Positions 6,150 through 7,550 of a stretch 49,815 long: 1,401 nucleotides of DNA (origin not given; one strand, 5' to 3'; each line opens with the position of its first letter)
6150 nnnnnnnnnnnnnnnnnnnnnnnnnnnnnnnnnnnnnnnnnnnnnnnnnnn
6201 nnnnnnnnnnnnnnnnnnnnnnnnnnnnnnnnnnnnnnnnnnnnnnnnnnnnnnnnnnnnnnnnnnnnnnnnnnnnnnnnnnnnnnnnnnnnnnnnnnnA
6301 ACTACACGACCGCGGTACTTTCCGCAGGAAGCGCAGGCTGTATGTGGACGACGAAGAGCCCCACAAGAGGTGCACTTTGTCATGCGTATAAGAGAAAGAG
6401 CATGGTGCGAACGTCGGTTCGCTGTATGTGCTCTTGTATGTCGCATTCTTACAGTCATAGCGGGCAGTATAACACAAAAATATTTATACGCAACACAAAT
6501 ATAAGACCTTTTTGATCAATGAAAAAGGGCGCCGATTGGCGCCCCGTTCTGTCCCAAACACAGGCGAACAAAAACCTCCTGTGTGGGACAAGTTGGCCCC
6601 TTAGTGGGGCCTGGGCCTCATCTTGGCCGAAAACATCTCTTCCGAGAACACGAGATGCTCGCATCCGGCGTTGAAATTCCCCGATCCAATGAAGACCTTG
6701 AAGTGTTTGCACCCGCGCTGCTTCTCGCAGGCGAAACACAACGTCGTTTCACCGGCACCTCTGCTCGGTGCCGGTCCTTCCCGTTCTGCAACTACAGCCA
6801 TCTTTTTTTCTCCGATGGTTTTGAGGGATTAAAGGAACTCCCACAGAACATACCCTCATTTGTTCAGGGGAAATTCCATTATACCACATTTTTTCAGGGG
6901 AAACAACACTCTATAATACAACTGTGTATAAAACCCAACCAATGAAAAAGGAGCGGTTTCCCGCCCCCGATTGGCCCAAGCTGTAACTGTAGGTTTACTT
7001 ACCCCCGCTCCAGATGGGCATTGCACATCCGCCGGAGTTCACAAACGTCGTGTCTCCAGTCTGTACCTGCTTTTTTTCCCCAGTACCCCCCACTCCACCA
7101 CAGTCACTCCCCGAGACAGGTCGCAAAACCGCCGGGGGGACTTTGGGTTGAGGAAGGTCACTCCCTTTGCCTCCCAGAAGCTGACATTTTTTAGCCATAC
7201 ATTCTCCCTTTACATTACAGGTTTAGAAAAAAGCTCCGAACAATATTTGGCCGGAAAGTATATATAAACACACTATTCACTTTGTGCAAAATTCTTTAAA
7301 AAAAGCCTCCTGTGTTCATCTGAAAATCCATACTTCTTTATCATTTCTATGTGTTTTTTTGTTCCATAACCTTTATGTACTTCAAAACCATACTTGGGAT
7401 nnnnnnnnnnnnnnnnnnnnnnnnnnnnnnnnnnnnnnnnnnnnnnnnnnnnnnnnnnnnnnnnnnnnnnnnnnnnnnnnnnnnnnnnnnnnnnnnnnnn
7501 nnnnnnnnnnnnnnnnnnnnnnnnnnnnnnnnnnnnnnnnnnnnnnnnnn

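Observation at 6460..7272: Tandem pair of autonomous small-protein modules (Cys/His-rich 66 aa and Gly-rich 3-Cys 67 aa) with homologous 3' ends and a direct-repeat-flanked promoter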

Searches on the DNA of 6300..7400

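Call 5: search_rna_families(source=window, start=6300, end=7400, threshold=evalue, max_evalue=10, show_alignments=3)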
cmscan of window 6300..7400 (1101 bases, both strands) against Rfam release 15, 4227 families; matches with E-value up to 10: 8.
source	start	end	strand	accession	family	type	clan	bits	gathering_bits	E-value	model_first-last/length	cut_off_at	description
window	6475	6543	-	RF02869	ncS025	Gene; sRNA;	-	23.5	46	0.12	1-85/85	no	Burkholderia sRNA 25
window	6587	6639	-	RF01753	psbNH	Cis-reg;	-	21.5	45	0.021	1-60/60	no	psbNH RNA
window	6449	6550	+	RF04184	BTnc060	Gene; sRNA;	-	20.1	228.9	1.8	1-213/213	no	Bacteroides sRNA BTnc060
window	6503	6546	+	RF01619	ceN115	Gene; sRNA;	-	17.8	44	0.58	1-159/159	no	C. elegans sRNA ceN115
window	6662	6837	-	RF02142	HOXA11-AS1_6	Gene; lncRNA;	-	14.1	50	2.1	1-179/179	no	HOXA11 antisense RNA 1 conserved region 6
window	7378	7400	-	RF04356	Plastid-ndhA-ndhB-1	Intron;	CL00155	14.1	61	7.8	27-49/49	5'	Plastid-ndhA-ndhB-1 group II-D5 intron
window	7228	7293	-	RF01474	rli42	Gene; sRNA;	-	13.5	80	3.9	1-171/171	no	Listeia sRNA rli42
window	6313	6426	+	RF00195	RsmY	Gene; sRNA;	CL00106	10.7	57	8.1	1-121/121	no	RsmY RNA family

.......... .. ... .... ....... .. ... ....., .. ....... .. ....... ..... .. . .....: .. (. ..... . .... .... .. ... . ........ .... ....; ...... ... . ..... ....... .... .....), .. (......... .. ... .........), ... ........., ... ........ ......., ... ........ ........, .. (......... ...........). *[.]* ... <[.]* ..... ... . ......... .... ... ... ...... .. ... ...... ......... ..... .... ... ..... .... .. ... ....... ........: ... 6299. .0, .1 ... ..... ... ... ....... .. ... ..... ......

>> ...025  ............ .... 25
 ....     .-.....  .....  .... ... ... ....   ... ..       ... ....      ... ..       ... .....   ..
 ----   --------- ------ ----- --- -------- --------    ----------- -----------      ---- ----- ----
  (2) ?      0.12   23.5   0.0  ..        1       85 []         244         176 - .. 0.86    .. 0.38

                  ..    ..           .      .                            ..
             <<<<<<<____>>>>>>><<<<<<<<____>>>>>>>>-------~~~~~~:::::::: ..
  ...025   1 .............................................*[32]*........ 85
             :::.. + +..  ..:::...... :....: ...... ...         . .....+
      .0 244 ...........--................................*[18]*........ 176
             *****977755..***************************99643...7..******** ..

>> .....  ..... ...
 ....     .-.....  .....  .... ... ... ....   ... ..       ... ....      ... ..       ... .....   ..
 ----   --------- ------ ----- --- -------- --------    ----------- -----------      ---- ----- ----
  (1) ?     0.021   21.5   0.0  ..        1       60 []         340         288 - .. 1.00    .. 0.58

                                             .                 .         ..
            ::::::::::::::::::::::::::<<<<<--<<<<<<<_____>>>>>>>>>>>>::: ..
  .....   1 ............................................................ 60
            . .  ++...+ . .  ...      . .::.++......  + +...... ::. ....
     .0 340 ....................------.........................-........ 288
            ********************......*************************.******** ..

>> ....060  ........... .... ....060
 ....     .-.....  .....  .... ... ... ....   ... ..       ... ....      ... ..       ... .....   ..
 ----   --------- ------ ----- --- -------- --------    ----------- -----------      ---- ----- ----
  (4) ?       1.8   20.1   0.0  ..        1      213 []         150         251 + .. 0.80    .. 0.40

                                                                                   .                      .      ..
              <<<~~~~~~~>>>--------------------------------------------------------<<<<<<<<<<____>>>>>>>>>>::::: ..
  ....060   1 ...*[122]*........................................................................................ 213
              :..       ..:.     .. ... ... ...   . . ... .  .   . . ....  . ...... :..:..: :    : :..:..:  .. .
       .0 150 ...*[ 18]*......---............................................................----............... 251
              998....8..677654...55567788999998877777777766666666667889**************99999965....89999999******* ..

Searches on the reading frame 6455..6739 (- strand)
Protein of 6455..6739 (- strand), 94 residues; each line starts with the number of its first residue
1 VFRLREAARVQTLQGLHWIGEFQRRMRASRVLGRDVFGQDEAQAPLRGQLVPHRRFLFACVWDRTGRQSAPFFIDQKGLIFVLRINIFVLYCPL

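Call 8: search_protein_families(library=pfam, proteins=[window:6455-6739:-], max_evalue=1)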
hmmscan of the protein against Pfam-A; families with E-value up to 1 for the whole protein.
window:6455-6739:- (94 aa): 0 families

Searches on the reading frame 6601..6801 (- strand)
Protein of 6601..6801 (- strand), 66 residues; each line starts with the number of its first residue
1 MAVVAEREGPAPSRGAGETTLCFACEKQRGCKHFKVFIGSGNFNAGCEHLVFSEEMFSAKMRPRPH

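Call 8: search_protein_families(library=pfam, proteins=[window:6601-6801:-], max_evalue=1)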
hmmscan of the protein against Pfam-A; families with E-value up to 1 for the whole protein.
window:6601-6801:- (66 aa): 0 families

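Call 11: find_homologous_proteins(query=window:6601-6801:-, max_evalue=0.01)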
Query window:6601-6801:- (66 aa): 3 proteins with E <= 0.01 among 3 candidates.
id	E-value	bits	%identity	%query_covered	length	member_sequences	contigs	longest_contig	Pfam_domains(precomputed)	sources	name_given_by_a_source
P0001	1.2e-29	119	81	97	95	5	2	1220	-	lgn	-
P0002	2.3e-26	109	75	95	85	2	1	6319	-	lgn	-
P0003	2.8e-26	108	78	95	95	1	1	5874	-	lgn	-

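Call 14: find_encoding_contigs(protein=P0002, flank=10000)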
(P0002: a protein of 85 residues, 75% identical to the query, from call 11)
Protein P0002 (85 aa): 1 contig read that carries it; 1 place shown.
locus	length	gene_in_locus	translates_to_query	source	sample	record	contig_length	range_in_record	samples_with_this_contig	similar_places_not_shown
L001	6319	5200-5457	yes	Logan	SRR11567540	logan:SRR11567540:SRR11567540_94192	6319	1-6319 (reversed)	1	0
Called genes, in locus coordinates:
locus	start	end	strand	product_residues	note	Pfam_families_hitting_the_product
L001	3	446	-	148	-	?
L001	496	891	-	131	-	-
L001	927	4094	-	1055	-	PF02811:PHP, PF07733:DNA_pol3_alpha, PF17657:DNA_pol3_finger, PF14579:HHH_6, PF01336:tRNA_anti-codon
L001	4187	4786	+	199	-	PF01351:RNase_HII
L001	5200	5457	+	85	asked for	-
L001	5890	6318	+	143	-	?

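Call 15: find_encoding_contigs(protein=P0003, flank=10000)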
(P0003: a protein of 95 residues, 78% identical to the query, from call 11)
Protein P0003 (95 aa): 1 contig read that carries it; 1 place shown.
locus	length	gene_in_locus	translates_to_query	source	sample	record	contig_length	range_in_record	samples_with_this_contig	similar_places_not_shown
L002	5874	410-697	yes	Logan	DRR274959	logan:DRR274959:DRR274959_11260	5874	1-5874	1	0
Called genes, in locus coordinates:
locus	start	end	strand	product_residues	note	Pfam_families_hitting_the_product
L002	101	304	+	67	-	-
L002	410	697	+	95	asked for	-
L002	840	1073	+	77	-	PF01783:Ribosomal_L32p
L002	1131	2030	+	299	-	PF01029:NusB, PF00293:NUDIX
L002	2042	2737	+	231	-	PF22935:RM44_endonuclase, PF14622:Ribonucleas_3_3, PF00636:Ribonuclease_3, PF00035:dsrm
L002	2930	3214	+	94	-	-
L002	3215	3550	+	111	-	-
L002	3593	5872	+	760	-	?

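Call 33: search_protein_families(library=ncbifam, proteins=[window:6604-6801:-], max_evalue=1)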
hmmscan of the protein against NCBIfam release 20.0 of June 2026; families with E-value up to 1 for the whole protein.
window:6604-6801:- (66 aa): 0 families

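Call 34: search_solved_structures(query=window:6604-6801:-, max_evalue=10)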
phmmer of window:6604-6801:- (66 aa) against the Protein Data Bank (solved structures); distinct sequences matched with E-value up to 10: 0.
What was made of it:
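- Closest known: Small Cys4 zinc-knuckle or zinc-ribbon proteins. Different: There is no sequence match to any zinc-ribbon family in Pfam or the PDB (calls 8, 34).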

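Call 44: predict_structure(alignment_id=A1)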
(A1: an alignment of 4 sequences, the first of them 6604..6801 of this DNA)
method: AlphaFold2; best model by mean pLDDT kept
length: 66 residues; sequences in the alignment: 4
mean_pLDDT: 51.4   pTM: 0.30
mean pLDDT of the five models: 51.4, 42.6, 40.7, 37.5, 36.1
residues with pLDDT >= 90: 0; 70-90: 0; 50-70: 43; < 50: 23
segments of 3 or more residues with pLDDT < 50: 1-15, 38-42
pLDDT, mean of each block of 10 residues (from residue 1): 33 48 61 55 51 61 54
secondary structure, 60 per line:
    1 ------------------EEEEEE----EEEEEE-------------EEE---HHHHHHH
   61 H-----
elements in order: E19-24 E29-34 E48-50 H54-61
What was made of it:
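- On Cys4 zinc-knuckle or zinc-ribbon protein (ORF2): The AlphaFold model has pLDDT 51 (call 44), too low for a fold search.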

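Call 46: search_protein_representatives(alignment_id=A1)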
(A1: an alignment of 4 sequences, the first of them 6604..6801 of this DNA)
Query: 4 sequences, 85 profile positions. Proteins with E-value up to 0.001 (for the whole library): 1; up to 1e-10: 1; up to 1e-30: 1. The best 1 are listed.
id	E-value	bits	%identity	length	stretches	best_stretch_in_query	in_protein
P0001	1.3e-52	192.0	-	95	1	1-85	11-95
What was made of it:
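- The ORF2 profile against 1.84 billion representatives found only its own cluster (call 46).
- Tried and rejected: The single allowed search went to ORF2 (call 46).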

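Call 58: search_protein_families(library=phrogs, proteins=[window:6604-6801:-], max_evalue=1)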
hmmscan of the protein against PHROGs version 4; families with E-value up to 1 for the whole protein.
window:6604-6801:- (66 aa): 0 families
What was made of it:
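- Closest known: Phage 'morons'. Different: There is no PHROG match (call 58).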

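Call 59: search_protein_families(library=padloc, proteins=[window:6604-6801:-], max_evalue=1)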
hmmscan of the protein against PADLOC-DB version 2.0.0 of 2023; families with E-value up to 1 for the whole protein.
window:6604-6801:- (66 aa): 0 families

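Call 63: list_cluster_members(proteins=[P0001, P0002, P0003, P0004, window:6604-6801:-, window:6998-7198:-])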
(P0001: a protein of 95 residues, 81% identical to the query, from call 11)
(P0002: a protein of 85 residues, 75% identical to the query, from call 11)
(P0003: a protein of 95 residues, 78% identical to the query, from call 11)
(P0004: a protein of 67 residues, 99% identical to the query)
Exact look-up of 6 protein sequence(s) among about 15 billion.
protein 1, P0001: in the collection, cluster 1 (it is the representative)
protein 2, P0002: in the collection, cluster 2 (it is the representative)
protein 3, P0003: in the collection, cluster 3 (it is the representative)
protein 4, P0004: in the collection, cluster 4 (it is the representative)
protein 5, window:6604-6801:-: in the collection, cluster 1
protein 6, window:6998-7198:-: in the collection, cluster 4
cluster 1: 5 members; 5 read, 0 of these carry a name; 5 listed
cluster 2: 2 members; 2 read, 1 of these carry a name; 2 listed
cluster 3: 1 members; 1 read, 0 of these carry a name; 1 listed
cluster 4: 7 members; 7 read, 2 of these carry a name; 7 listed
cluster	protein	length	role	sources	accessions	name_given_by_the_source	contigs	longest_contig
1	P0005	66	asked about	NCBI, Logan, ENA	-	-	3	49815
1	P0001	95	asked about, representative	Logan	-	-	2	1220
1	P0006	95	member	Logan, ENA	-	-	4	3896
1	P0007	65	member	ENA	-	-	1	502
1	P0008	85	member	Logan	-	-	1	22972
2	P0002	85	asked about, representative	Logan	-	-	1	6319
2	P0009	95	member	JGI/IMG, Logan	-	hypothetical protein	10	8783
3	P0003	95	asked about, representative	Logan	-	-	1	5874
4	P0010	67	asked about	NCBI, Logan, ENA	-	-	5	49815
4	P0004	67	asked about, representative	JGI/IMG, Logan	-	hypothetical protein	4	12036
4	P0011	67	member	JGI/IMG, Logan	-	hypothetical protein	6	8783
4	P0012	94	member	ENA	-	-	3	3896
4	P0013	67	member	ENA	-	-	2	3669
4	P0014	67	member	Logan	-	-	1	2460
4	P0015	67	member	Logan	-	-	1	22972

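Call 65: find_encoding_contigs(protein=P0008, flank=3000, max_places=4)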
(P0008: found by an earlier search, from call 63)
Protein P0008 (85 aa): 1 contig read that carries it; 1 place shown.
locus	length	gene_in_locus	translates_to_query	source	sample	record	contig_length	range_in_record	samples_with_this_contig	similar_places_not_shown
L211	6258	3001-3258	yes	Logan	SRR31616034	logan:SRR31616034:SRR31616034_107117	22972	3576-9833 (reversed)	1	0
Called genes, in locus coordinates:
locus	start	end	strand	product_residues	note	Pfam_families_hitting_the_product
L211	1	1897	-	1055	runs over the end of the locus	PF02811:PHP, PF07733:DNA_pol3_alpha, PF17657:DNA_pol3_finger, PF14579:HHH_6, PF01336:tRNA_anti-codon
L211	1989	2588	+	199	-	PF01351:RNase_HII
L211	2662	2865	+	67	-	-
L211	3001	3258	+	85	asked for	-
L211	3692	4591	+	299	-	PF01029:NusB, PF00293:NUDIX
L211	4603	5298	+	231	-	PF22935:RM44_endonuclase, PF14622:Ribonucleas_3_3, PF00636:Ribonuclease_3, PF00035:dsrm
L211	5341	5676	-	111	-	-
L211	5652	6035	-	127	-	-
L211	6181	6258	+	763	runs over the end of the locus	PF00005:ABC_tran (faint), PF02463:SMC_N, PF13175:AAA_15, PF13476:AAA_23 (weak), PF13304:AAA_21 (weak)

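Call 66: find_encoding_contigs(protein=P0006, flank=3000, max_places=4)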
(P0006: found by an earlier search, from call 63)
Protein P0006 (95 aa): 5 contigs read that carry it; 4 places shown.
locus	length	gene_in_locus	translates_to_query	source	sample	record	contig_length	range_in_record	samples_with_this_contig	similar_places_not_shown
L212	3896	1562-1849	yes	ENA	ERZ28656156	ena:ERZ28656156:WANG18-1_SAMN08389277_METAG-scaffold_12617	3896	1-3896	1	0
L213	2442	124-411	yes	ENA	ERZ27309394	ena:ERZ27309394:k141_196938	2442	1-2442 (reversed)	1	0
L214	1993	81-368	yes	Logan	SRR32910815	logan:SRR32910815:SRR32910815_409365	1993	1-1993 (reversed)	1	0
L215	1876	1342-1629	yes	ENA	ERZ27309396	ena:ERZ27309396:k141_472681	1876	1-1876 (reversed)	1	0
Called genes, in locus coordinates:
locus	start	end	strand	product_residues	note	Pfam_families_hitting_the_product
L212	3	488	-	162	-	?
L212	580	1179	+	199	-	PF01351:RNase_HII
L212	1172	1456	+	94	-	-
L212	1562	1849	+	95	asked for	-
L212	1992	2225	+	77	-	PF01783:Ribosomal_L32p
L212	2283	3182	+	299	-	PF01029:NusB, PF00293:NUDIX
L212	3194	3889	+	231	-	PF22935:RM44_endonuclase, PF14622:Ribonucleas_3_3, PF00636:Ribonuclease_3, PF00035:dsrm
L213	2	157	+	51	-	?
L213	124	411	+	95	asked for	-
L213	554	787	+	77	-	PF01783:Ribosomal_L32p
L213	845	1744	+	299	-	PF01029:NusB, PF00293:NUDIX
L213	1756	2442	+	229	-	?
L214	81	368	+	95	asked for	-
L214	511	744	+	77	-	PF01783:Ribosomal_L32p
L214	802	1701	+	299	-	PF01029:NusB, PF00293:NUDIX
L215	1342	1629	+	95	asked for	-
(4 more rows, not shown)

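Call 67: find_encoding_contigs(protein=P0014, flank=3000, max_places=4)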
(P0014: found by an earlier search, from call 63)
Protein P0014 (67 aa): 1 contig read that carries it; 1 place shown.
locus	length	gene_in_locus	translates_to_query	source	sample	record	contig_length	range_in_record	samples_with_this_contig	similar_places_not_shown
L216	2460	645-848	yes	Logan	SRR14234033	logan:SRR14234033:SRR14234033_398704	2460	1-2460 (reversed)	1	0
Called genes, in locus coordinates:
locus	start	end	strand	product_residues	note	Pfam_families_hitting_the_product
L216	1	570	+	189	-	?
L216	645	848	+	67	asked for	-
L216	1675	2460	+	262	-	?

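Call 71: search_dna_similar(query=window:6604-6801:-, collection=phages, mode=protein, max_evalue=1, max_rows=5)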
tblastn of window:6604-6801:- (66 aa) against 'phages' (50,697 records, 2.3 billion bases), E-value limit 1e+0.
No match.

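Call 73: search_dna_similar(query=window:6604-6801:-, collection=plasmids, mode=protein, max_evalue=1, max_rows=5)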
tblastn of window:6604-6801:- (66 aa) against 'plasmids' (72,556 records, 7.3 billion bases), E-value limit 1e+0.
No match.
